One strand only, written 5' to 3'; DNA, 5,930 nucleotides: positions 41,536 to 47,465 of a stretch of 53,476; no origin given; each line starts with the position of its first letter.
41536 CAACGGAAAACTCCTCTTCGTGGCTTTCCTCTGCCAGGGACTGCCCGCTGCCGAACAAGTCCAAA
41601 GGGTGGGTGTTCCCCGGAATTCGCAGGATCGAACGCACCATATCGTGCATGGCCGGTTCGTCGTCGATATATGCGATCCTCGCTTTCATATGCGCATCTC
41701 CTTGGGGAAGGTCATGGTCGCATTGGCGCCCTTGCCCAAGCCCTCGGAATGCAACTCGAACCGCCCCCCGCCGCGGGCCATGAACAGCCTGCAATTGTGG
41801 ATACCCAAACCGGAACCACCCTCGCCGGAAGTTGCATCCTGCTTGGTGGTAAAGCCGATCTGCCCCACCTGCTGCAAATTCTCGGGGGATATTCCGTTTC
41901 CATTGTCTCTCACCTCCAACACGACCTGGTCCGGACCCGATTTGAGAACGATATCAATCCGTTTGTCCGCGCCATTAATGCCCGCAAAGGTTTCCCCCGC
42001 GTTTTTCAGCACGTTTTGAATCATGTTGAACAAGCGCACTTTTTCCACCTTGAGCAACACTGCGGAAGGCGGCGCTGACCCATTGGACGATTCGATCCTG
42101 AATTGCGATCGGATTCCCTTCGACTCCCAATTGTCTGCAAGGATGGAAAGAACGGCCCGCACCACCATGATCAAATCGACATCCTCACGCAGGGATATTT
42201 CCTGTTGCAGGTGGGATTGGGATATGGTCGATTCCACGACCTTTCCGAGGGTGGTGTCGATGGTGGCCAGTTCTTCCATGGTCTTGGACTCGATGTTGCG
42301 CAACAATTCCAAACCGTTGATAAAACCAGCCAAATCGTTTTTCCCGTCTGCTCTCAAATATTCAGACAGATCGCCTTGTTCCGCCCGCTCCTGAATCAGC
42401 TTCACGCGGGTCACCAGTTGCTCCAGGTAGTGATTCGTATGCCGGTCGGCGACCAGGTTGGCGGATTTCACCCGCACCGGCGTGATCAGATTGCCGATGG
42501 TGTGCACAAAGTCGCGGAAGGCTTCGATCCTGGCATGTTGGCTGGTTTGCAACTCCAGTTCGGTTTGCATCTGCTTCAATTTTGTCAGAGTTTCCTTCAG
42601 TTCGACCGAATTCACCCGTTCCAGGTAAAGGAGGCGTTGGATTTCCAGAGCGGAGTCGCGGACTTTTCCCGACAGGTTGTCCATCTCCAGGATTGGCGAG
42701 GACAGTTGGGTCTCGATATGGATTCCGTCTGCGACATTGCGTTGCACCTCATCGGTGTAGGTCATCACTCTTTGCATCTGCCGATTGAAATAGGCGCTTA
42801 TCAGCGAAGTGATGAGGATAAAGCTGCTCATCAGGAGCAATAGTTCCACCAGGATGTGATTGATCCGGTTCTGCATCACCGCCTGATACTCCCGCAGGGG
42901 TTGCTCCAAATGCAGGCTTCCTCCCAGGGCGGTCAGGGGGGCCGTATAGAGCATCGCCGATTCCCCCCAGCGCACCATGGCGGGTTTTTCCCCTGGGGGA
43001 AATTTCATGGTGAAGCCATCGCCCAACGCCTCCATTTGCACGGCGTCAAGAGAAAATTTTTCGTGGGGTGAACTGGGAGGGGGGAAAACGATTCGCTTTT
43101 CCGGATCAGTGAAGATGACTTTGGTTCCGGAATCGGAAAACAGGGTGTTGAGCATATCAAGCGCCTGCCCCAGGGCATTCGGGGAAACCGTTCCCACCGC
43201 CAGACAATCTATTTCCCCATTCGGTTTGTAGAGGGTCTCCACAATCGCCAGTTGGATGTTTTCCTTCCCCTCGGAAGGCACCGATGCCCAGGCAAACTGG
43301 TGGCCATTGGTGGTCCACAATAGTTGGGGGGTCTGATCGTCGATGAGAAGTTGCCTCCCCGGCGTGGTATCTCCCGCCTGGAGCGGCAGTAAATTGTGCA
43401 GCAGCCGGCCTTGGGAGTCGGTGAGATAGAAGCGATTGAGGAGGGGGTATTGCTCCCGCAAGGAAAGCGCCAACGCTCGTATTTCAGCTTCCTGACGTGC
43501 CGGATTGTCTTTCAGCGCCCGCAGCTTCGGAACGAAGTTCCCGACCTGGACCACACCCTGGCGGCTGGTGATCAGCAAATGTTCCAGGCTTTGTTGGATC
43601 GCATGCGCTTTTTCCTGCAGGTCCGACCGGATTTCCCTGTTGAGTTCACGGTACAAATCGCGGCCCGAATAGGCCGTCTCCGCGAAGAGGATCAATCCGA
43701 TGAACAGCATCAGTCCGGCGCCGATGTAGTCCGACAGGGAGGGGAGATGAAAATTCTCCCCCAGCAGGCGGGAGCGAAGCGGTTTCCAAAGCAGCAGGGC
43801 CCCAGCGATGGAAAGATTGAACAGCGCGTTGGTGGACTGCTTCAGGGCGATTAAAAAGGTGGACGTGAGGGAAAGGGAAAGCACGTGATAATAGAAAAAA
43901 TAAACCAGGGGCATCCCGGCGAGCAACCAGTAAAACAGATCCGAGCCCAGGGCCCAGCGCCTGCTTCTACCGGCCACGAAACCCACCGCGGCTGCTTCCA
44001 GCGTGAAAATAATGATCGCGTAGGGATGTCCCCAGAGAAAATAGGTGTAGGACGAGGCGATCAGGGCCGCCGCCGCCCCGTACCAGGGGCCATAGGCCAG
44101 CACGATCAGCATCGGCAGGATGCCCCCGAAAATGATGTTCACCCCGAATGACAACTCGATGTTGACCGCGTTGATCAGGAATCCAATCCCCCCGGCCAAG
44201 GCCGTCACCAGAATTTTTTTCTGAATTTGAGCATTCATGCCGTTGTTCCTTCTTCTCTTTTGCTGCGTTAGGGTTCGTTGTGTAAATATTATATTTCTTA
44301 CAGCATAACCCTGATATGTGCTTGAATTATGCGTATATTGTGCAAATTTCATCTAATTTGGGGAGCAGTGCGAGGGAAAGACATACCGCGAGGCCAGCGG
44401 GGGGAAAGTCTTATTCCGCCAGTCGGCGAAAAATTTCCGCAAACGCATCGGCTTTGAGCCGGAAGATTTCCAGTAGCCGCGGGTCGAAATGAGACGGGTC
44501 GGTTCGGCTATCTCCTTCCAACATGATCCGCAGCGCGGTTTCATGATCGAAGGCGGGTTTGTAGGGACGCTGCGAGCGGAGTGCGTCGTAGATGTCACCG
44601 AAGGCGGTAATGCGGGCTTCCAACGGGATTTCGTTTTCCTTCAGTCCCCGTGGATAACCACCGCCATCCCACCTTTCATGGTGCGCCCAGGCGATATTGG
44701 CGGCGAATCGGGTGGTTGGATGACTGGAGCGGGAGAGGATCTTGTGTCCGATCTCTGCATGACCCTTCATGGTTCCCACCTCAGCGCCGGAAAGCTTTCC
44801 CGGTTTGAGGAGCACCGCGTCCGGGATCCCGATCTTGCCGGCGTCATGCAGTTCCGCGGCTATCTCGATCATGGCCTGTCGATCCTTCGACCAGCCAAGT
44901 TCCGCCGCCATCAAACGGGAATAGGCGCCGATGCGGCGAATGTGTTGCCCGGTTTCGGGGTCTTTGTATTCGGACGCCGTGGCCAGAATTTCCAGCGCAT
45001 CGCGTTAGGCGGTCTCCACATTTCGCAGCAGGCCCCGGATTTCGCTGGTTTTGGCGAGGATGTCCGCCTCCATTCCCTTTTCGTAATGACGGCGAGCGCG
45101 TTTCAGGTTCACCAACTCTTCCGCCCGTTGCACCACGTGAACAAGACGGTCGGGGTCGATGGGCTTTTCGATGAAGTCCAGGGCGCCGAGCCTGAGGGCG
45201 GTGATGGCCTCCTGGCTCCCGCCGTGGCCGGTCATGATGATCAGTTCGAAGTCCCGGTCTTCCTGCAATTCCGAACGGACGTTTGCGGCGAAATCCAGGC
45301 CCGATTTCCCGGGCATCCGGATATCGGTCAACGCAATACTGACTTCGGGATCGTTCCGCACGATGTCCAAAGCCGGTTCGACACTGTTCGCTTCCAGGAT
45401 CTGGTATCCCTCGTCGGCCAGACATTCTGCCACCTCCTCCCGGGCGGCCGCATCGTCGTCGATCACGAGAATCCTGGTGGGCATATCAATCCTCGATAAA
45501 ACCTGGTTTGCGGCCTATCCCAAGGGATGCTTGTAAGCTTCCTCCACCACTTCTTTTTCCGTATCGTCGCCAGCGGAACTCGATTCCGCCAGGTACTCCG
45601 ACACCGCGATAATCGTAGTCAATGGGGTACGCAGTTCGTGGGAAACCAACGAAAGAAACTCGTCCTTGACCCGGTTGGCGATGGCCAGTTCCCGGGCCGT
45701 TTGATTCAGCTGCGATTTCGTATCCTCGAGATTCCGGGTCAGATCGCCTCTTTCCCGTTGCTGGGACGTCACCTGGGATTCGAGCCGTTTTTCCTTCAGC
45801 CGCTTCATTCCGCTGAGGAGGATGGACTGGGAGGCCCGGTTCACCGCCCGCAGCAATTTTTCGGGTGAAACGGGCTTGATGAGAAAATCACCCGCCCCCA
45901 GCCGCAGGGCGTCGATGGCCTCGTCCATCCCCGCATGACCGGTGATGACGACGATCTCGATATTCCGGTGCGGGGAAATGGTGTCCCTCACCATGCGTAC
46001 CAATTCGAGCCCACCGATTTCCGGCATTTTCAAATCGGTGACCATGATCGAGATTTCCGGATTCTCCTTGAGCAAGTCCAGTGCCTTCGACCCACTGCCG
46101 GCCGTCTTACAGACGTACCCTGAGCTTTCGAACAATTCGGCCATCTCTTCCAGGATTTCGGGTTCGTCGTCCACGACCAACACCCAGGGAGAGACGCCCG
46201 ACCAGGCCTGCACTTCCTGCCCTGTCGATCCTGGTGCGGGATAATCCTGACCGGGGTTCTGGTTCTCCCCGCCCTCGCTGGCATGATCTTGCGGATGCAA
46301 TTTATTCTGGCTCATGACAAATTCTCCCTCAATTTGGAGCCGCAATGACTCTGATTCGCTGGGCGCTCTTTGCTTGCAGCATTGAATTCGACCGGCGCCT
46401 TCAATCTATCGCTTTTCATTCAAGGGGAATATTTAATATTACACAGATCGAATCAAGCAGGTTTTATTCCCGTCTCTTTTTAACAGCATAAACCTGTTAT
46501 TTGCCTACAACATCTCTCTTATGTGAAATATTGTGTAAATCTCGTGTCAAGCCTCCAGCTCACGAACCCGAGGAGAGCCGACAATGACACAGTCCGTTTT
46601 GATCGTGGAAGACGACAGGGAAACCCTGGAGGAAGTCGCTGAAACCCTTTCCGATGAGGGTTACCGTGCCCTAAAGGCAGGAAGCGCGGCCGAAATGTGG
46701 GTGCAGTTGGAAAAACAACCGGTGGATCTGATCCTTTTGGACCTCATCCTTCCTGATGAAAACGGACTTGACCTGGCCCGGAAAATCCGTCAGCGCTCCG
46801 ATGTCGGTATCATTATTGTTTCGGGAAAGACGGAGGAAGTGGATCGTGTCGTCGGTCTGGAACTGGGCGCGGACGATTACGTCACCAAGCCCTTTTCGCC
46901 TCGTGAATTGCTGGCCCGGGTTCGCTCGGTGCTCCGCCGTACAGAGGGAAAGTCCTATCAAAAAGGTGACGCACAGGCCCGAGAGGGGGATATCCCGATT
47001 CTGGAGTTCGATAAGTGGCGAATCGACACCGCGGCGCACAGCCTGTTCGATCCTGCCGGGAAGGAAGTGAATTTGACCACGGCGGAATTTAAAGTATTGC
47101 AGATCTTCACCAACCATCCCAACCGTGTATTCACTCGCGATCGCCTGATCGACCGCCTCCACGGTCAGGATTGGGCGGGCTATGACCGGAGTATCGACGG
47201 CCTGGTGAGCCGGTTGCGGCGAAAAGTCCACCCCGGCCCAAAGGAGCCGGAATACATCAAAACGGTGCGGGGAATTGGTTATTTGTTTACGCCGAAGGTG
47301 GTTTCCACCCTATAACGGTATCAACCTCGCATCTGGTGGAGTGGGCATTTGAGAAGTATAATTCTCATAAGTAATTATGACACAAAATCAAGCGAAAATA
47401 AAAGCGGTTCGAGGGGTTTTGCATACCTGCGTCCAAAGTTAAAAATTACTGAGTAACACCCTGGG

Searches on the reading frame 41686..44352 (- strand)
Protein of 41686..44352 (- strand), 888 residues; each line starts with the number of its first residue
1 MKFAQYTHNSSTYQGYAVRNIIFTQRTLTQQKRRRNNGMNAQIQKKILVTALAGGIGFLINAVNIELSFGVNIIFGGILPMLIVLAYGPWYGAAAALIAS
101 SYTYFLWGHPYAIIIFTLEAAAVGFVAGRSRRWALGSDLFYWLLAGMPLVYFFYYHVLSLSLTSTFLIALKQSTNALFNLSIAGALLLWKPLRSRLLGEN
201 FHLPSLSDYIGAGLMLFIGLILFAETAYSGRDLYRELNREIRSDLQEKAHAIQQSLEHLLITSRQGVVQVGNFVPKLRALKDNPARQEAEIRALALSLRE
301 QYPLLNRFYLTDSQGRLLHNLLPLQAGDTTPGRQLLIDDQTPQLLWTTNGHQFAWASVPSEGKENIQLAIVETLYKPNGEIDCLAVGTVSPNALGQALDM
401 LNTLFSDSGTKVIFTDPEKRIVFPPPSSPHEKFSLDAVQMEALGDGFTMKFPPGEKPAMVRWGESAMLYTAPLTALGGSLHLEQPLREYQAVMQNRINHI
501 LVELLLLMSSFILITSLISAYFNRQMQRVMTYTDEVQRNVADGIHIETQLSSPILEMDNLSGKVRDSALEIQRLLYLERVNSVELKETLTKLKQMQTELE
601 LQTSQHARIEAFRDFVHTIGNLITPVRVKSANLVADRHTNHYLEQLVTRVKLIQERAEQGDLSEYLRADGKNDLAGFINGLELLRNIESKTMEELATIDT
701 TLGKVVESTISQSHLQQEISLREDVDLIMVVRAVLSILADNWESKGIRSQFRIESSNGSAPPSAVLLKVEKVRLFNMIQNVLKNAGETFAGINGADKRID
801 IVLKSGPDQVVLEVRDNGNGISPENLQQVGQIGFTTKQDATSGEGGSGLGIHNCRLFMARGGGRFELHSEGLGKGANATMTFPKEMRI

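Call 20: search_protein_families(library=pfam, proteins=[window:41686-44352:-], max_evalue=0.001)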
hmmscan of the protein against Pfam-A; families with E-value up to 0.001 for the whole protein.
window:41686-44352:- (888 aa): 3 families
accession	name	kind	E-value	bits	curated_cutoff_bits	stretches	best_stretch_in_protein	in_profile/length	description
PF02518.31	HATPase_c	-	9.1e-18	65.2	26.4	1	772-885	4-110/111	Histidine kinase-, DNA gyrase B-, and HSP90-like ATPase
PF07694.17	5TM-5TMR_LYT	-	3e-05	24.1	24.6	1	41-152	13-125/169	5TMR of 5TMR-LYT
PF13589.12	HATPase_c_3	-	0.00035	21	25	1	797-851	20-77/137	Histidine kinase-, DNA gyrase B-, and HSP90-like ATPase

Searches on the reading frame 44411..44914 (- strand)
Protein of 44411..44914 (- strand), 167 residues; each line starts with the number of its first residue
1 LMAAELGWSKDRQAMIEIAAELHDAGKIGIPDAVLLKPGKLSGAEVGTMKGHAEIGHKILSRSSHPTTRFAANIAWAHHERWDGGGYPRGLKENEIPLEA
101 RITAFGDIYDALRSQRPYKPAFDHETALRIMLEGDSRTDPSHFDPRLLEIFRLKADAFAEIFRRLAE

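Call 20: search_protein_families(library=pfam, proteins=[window:44411-44914:-], max_evalue=0.001)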
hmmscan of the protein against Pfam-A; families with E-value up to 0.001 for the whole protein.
window:44411-44914:- (167 aa): 2 families
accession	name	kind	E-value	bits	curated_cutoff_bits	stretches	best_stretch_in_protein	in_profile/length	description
PF13487.12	HD_5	-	1.5e-28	100.1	27.2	1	1-140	27-168/170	HD domain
PF01966.28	HD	-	1.7e-14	54.5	22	1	2-111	15-115/116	HD domain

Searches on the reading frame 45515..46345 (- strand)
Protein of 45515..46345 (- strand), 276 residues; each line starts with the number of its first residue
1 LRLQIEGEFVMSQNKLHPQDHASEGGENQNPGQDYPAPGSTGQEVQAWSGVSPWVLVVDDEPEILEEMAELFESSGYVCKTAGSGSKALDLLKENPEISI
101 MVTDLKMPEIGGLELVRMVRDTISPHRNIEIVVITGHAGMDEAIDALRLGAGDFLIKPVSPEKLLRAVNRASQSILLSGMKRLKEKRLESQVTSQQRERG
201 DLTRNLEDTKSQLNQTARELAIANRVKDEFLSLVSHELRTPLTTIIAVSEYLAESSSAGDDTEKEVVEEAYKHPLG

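Call 20: search_protein_families(library=pfam, proteins=[window:45515-46345:-], max_evalue=0.001)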
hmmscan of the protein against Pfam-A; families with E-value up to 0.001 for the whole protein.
window:45515-46345:- (276 aa): 2 families
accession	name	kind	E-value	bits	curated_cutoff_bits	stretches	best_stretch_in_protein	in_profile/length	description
PF00072.30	Response_reg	-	3.2e-26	92.1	30.2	1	55-168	1-110/111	Response regulator receiver domain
PF00512.31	HisKA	-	9.9e-09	35.6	26.9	1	227-270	2-43/66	His Kinase A (phospho-acceptor) domain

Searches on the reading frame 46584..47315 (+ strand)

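Call 20: search_protein_families(library=pfam, proteins=[window:46584-47315:+], max_evalue=0.001)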
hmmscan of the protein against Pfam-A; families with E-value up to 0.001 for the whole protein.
window:46584-47315:+ (243 aa): 2 families
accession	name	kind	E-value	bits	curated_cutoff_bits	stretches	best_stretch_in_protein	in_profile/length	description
PF00072.30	Response_reg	-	3.9e-28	98.3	30.2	1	5-114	1-111/111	Response regulator receiver domain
PF00486.34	Trans_reg_C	-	8.8e-25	87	26.2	1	159-235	1-77/77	Transcriptional regulatory protein, C terminal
